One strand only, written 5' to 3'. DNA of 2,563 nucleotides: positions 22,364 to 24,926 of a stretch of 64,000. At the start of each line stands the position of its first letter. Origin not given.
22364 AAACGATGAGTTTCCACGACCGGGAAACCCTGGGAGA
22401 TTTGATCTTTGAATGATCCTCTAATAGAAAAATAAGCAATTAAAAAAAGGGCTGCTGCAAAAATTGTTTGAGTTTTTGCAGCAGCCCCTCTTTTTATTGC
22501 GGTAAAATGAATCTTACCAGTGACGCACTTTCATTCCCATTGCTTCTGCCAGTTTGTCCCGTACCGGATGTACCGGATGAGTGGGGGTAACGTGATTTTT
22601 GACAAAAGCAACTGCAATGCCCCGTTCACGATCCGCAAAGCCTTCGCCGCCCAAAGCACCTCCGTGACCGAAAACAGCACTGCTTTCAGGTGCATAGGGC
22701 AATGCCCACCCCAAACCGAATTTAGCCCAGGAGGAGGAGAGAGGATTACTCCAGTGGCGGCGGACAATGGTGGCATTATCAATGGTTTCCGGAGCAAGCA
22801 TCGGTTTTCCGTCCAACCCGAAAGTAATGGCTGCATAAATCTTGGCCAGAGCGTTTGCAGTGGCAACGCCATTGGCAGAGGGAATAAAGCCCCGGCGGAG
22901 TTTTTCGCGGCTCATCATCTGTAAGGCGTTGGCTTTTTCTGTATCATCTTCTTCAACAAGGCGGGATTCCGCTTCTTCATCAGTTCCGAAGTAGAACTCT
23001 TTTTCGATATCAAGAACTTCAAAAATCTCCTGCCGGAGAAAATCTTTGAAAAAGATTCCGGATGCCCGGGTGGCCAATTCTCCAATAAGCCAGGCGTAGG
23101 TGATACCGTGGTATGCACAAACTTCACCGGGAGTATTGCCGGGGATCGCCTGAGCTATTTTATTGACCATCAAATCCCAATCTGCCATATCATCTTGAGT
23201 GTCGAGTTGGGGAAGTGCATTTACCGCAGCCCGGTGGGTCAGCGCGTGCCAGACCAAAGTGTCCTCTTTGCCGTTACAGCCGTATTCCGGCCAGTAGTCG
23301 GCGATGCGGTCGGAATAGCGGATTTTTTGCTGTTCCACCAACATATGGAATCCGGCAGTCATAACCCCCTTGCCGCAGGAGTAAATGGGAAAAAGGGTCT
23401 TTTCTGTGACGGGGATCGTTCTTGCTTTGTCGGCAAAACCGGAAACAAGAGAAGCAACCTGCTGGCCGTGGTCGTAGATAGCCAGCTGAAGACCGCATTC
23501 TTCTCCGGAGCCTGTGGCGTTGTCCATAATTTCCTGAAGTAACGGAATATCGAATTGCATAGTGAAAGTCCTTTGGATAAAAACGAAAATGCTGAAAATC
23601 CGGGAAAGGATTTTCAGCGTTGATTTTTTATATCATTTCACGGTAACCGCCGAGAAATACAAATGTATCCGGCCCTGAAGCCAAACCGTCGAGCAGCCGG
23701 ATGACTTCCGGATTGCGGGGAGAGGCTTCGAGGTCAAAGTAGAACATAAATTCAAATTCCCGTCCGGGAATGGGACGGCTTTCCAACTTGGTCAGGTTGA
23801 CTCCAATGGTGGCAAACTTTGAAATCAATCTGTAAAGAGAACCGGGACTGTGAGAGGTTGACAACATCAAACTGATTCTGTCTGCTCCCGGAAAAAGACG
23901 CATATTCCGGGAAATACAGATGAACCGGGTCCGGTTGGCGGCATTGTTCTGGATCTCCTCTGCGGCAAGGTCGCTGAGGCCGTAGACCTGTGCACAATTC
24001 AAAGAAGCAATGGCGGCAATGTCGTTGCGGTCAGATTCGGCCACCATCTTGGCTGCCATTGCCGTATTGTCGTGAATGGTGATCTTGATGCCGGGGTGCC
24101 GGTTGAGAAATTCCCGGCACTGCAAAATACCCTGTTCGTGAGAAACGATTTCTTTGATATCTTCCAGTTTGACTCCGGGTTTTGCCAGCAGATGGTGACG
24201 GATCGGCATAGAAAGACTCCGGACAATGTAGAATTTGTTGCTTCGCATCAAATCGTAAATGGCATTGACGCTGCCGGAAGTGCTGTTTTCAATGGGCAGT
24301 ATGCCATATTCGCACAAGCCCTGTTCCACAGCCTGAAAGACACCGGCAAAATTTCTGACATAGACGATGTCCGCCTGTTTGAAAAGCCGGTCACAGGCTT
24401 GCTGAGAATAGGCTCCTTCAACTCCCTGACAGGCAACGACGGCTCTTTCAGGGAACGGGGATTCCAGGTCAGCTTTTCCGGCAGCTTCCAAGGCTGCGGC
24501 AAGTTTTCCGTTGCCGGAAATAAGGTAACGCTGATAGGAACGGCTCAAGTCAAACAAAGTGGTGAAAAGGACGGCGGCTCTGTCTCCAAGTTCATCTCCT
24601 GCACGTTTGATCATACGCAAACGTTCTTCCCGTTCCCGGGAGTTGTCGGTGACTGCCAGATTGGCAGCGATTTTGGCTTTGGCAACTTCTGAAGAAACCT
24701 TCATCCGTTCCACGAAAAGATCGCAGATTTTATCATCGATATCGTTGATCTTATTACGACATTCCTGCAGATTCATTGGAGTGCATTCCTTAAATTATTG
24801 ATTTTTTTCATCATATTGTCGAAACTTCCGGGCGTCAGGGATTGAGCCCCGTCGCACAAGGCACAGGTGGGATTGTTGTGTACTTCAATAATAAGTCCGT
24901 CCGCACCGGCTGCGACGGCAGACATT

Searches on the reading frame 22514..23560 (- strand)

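Call 4: search_protein_families(library=pfam, proteins=[window:22514-23560:-])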
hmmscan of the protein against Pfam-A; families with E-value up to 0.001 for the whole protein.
window:22514-23560:- (348 aa): 1 family
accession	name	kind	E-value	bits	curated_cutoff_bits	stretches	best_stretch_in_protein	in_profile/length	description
PF00144.29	Beta-lactamase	-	2.4e-53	181.9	27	1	12-333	5-320/329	Beta-lactamase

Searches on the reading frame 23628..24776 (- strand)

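Call 4: search_protein_families(library=pfam, proteins=[window:23628-24776:-])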
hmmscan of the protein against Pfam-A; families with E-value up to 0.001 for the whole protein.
window:23628-24776:- (382 aa): 2 families
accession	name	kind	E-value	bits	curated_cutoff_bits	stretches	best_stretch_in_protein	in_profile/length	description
PF00800.23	PDT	-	1.6e-58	197.9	25.2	1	114-292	1-180/181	Prephenate dehydratase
PF01817.26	CM_2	-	1.8e-14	54.1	27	1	6-83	1-80/80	Chorismate mutase type II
